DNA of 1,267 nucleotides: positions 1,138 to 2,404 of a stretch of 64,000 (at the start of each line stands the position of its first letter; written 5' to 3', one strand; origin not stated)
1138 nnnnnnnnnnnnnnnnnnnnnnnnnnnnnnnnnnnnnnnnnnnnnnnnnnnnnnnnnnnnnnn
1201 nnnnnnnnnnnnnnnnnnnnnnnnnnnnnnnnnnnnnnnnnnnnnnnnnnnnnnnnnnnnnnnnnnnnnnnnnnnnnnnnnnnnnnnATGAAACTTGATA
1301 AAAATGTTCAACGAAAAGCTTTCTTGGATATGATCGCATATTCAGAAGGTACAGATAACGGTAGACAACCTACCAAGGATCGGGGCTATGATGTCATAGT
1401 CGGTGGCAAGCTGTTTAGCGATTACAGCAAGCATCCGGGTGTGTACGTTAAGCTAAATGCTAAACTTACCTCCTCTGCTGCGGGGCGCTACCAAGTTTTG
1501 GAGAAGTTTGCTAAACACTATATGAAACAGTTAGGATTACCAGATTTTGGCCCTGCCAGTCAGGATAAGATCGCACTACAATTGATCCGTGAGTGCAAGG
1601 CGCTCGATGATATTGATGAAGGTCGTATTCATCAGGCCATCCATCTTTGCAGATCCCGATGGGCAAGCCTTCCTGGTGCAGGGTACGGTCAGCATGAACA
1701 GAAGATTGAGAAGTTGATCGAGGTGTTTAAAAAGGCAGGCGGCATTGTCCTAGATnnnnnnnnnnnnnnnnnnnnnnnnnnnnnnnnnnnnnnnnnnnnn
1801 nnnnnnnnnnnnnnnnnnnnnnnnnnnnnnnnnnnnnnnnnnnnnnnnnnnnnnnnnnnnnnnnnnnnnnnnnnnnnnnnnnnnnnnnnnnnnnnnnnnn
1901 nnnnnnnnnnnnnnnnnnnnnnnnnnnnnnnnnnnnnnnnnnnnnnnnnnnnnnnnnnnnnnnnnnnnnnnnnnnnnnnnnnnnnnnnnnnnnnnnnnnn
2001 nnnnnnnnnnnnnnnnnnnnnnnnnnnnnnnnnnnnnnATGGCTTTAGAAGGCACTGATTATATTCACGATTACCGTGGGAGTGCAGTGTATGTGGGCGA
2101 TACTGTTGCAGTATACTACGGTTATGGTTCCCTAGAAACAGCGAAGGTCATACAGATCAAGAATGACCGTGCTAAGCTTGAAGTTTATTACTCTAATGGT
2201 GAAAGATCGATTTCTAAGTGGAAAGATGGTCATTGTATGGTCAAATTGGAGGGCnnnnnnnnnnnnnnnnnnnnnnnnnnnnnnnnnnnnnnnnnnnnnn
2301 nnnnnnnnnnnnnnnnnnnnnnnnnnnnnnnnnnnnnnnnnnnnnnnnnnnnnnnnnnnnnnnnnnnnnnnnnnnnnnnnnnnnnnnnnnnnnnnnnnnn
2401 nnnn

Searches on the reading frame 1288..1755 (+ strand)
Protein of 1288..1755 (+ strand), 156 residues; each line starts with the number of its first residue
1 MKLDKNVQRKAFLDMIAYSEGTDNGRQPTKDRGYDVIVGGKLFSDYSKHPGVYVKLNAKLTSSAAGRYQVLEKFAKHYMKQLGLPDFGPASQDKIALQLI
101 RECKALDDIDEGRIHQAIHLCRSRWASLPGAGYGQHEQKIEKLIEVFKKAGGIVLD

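Call 19: find_related_loci(query=window:1288-1755:+, collection=viral_contigs, flank=1500)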
Query window:1288-1755:+ (156 aa) in viral_contigs; peptide patterns used: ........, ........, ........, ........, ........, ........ (x = any residue, [..] = any of these).
78 stretches matched a pattern; 66 encode a relative of the query (tblastn E <= 1e-3); 66 distinct loci.
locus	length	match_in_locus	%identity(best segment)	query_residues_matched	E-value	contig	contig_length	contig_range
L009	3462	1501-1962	82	3-156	2e-86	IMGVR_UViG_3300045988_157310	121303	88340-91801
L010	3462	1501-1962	82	3-156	8e-86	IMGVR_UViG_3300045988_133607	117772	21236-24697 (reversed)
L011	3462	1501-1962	83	3-156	2e-87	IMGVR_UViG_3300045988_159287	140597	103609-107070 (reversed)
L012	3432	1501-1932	67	8-150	8e-61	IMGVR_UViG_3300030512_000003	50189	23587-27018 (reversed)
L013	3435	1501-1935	63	11-154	2e-59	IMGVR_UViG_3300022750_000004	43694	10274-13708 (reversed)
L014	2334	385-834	64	4-152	1e-58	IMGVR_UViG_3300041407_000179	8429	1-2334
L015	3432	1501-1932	65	10-152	5e-58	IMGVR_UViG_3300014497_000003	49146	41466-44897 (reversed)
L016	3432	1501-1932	64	10-152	9e-58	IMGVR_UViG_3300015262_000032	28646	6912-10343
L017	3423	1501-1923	65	11-150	2e-57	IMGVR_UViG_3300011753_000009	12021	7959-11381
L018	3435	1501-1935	63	11-154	5e-57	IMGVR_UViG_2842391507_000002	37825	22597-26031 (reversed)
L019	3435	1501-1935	63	11-154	5e-56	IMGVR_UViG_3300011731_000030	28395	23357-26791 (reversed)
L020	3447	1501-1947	62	7-154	7e-56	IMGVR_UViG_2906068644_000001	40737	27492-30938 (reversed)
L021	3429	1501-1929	63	11-152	5e-56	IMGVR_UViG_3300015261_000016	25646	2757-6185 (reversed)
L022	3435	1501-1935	63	11-154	1e-55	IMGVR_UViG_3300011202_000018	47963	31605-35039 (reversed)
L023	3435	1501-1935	63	11-154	3e-55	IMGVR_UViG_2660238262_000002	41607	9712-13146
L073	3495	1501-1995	51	1-156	3e-44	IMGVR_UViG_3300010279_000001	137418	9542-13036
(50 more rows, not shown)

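Call 44: search_protein_families(library=pfam, proteins=[L073:1017-1508:+, window:1288-1755:+], max_evalue=0.1)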
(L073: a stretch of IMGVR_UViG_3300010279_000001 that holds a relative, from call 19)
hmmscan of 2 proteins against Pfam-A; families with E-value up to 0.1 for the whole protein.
L073:1017-1508:+ (164 aa): 0 families

window:1288-1755:+ (156 aa): 0 families

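Call 45: search_dna_similar(query=L073:1017-1508:+, collection=phages, mode=protein, max_rows=40, max_evalue=0.001)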
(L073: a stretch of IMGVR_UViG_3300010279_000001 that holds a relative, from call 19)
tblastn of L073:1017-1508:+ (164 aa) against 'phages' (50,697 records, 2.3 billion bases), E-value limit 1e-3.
Records with a match: 20; places in all: 20; records where one place covers at least 80% of the query: 10.
Best place of each record, by identity: <60% 20.
By first word of the organism name: Escherichia 13; Flyfo 2; Pectobacterium 2; Enterobacteria 1; Klebsiella 1; Enterobacter 1.
By host as written in the record: Escherichia coli K-12 6; Escherichia coli 3; Pteropus tonganus 2; - 2; Escherichia coli str. K-12 substr. W3110 1; Klebsiella pneumonaie 1; Escherichia colii 1; Serratia marcescens 1; and 3 more.
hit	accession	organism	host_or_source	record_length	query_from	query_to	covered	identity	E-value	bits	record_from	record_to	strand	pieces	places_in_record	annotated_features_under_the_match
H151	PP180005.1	Escherichia phage mEp554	Escherichia coli K-12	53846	13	164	93%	35.7%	3e-16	80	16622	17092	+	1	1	hypothetical protein (x2) | terminator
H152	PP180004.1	Escherichia phage mEp044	Escherichia coli K-12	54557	13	164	93%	35.7%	4e-16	80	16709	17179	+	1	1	hypothetical protein (x2) | terminator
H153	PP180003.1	Escherichia phage mEp515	Escherichia coli K-12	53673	13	164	93%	35.7%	4e-16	80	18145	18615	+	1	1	hypothetical protein (x2) | terminator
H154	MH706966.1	Enterobacteria phage mEp021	Escherichia coli str. K-12 substr. W3110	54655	13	164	93%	35.7%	4e-16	80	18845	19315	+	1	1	putative membrane protein | ribosome_binding_site | putative DNA cytosine methyltransferase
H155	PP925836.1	Escherichia phage MagusPhagus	Escherichia coli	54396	13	164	93%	35.7%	4e-16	80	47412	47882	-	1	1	hypothetical protein | DNA methyltransferase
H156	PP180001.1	Escherichia phage mEp010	Escherichia coli K-12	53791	13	163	92%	35.9%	4e-16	80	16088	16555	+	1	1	hypothetical protein | terminator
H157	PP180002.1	Escherichia phage mEp013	Escherichia coli K-12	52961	13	164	93%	35.0%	3e-15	78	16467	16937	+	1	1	hypothetical protein (x2)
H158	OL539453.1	Klebsiella phage vB_KpnD_Opt-79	Klebsiella pneumonaie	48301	15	143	79%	32.1%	3e-13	72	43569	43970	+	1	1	hypothetical protein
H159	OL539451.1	Escherichia phage vB_EcoD_Opt-719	Escherichia colii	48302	15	143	79%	32.1%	3e-13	72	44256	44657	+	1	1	VUT family protein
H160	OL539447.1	Escherichia phage vB_ EcoD_Phleasolo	Escherichia coli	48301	15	143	79%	32.1%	3e-13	72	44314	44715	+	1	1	putative VUT family protein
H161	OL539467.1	Escherichia phage vB_EcoD_Sadiya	Serratia marcescens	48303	15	143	79%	32.1%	3e-13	72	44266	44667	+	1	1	VUT family protein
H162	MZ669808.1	Enterobacter phage Phc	Enterobacter hormaechei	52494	16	163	90%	27.5%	1e-8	58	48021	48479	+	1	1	hypothetical protein (x2)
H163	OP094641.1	Escherichia phage Lg3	Escherichia coli C1a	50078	14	150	84%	27.8%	3e-8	57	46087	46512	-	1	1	hypothetical protein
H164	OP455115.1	Escherichia phage LHE71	Escherichia coli K-12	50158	15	150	83%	28.0%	9e-8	56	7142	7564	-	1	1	hypothetical protein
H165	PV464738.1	Escherichia phage RCIP0319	Escherichia coli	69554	17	143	77%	29.5%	2e-9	61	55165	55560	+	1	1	hypothetical protein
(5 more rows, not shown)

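Call 46: get_annotated_region(hit=H154, flank=800)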
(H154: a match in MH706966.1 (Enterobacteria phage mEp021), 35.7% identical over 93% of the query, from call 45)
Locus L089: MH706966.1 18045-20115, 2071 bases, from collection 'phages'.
description: Enterobacteria phage mEp021, complete genome.
organism: Enterobacteria phage mEp021 (NCBI taxid 1150757)
taxonomy: Viruses; Duplodnaviria; Heunggongvirae; Uroviricota; Caudoviricetes
host: Escherichia coli str. K-12 substr. W3110; source: -; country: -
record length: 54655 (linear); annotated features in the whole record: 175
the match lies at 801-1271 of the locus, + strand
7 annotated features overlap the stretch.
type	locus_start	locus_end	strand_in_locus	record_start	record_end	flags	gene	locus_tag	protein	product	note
CDS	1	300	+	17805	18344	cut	-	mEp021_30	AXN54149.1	putative DNA N-6 adenine methyltransferase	-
regulatory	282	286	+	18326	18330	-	-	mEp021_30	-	ribosome_binding_site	AGGTG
CDS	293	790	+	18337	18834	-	-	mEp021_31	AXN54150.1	hypothetical protein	-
CDS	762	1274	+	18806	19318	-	-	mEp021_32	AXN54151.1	putative membrane protein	6 transmembrane domains found with TMHMM and Phobius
regulatory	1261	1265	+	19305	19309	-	-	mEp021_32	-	ribosome_binding_site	AGGGT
CDS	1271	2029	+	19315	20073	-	-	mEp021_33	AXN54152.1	putative DNA cytosine methyltransferase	-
regulatory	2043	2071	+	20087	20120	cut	-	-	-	terminator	TERM_4; score=79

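Call 53: find_homologous_proteins(query=L073:1017-1508:+, max_evalue=0.00001)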
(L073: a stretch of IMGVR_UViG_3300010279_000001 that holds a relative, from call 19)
Query L073:1017-1508:+ (164 aa): 2 proteins with E <= 0.00001 among 56 candidates.
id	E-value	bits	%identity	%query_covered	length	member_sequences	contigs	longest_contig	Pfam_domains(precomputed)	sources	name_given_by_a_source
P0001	6.1e-94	330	97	99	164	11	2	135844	-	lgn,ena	-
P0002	3.8e-75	269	78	98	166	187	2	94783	-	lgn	-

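Call 54: find_encoding_contigs(protein=P0001, flank=1500, max_places=6)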
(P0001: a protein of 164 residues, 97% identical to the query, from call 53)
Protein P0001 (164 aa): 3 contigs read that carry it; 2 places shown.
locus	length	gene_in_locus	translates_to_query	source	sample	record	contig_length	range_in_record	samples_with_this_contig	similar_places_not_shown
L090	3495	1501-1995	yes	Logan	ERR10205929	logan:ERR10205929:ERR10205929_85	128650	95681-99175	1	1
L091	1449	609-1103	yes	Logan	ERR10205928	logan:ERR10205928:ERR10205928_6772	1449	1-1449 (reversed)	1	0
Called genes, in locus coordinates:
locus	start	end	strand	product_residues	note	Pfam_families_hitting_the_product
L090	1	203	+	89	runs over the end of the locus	-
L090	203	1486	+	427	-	PF01068:DNA_ligase_A_M (faint), PF14743:DNA_ligase_OB_2 (weak)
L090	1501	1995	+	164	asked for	-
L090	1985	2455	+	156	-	-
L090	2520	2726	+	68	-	-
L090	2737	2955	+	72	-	PF23835:DUF7205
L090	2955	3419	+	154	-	-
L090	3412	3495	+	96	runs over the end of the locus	-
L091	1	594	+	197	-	?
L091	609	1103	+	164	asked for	-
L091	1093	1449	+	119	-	?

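Call 55: find_encoding_contigs(protein=P0002, flank=1500, max_places=8)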
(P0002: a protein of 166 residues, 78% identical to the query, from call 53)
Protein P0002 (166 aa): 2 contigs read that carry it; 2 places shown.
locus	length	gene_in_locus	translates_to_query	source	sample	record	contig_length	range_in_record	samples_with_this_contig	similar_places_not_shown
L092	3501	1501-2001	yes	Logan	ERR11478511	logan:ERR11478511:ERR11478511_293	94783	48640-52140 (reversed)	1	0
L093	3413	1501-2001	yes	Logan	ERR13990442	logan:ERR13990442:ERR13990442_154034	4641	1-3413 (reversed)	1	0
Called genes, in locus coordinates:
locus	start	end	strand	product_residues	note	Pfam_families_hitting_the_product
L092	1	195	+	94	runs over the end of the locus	-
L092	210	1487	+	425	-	PF01068:DNA_ligase_A_M (faint), PF14743:DNA_ligase_OB_2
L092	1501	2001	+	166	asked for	-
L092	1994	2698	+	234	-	-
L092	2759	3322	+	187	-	-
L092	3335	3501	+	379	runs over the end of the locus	-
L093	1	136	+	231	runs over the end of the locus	PF04383:KilA-N (weak)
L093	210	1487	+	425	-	PF01068:DNA_ligase_A_M (faint), PF14743:DNA_ligase_OB_2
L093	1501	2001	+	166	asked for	-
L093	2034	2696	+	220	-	-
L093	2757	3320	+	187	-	-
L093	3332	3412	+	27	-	?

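Call 70: search_protein_families(library=phrogs, proteins=[L073:1017-1508:+, P0002, window:1288-1755:+], max_evalue=0.001)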
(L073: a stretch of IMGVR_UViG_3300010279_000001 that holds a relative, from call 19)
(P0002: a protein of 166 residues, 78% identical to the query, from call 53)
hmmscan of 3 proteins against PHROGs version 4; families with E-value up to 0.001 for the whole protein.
L073:1017-1508:+ (164 aa): 1 family
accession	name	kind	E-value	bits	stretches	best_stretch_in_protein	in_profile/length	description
phrog_4899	-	unknown function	1.4e-12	49.1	1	13-151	11-163/175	-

P0002 (166 aa): 1 family
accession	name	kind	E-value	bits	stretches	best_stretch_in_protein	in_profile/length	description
phrog_4899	-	unknown function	2.3e-14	54.8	1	13-159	11-171/175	-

window:1288-1755:+ (156 aa): 4 families
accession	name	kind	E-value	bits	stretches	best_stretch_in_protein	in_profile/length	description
phrog_90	-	lysis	3.9e-55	188.1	1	5-153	652-807/1168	endolysin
phrog_17029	-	unknown function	1.9e-50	172.7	1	10-155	11-165/241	-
phrog_17230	-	tail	9e-20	71.8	1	6-142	369-505/580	tail fiber protein/ lysozyme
phrog_28672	-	other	5.4e-08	32.9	1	32-134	31-138/397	metallo-endopeptidase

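Call 71: search_protein_families(library=ncbifam, proteins=[L073:1017-1508:+, P0002, window:1288-1755:+], max_evalue=0.01)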
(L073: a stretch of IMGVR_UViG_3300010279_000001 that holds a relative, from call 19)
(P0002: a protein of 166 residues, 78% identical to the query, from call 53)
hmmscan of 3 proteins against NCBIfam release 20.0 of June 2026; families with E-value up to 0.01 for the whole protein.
L073:1017-1508:+ (164 aa): 0 families

P0002 (166 aa): 0 families

window:1288-1755:+ (156 aa): 0 families

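Call 76: get_annotated_region(hit=H159, flank=300)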
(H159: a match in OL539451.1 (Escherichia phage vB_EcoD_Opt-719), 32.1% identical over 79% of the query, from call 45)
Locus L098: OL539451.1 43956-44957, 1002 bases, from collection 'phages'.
description: Escherichia phage vB_EcoD_Opt-719, complete genome.
organism: Escherichia phage vB_EcoD_Opt-719 (NCBI taxid 2902671)
taxonomy: Viruses; Duplodnaviria; Heunggongvirae; Uroviricota; Caudoviricetes; Drexlerviridae; Rogunavirinae
host: Escherichia colii; source: raw sewage; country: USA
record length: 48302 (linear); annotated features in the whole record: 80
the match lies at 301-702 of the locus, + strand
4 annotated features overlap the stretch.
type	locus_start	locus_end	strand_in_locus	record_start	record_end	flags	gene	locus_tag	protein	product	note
CDS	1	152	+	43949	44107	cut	-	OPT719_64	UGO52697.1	hypothetical protein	-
CDS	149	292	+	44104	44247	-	-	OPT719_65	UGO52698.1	hypothetical protein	-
CDS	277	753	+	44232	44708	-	-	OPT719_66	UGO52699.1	VUT family protein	-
CDS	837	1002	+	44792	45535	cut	-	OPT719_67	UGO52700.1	hypothetical protein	-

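Call 77: search_protein_families(library=pfam, proteins=[L098:277-750:+, L089:762-1271:+, P0001, P0002], max_evalue=1)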
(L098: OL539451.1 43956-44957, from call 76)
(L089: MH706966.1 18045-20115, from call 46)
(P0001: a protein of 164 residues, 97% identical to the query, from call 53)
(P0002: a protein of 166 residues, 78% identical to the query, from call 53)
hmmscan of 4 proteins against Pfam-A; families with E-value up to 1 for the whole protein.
L098:277-750:+ (158 aa): 3 families
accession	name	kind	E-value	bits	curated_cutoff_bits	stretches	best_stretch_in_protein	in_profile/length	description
PF14102.11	Caps_synth_CapC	-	0.028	15.3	27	1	54-143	33-114/119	Capsule biosynthesis CapC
PF02592.20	Vut_1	-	0.07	13.9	27.2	1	47-151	48-147/152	Putative vitamin uptake transporter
PF04226.18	Transgly_assoc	-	0.11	13.1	25.3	1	130-157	21-48/49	Transglycosylase associated protein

L089:762-1271:+ (170 aa): 1 family
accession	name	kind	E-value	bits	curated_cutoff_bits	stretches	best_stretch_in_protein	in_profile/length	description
PF02592.20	Vut_1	-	0.29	11.9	27.2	1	16-160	6-149/152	Putative vitamin uptake transporter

P0001 (164 aa): 0 families

P0002 (166 aa): 0 families

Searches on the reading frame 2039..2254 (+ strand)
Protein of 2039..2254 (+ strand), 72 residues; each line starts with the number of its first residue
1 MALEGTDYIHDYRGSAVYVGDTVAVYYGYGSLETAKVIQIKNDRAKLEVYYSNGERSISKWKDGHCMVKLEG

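Call 70: search_protein_families(library=phrogs, proteins=[window:2039-2254:+], max_evalue=0.001)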
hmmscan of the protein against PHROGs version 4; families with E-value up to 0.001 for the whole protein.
window:2039-2254:+ (72 aa): 2 families
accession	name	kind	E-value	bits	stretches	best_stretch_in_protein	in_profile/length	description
phrog_2112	-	unknown function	2.6e-39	134.9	1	1-71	1-71/122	-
phrog_2251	-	unknown function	0.00093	20.4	1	10-71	3-70/74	-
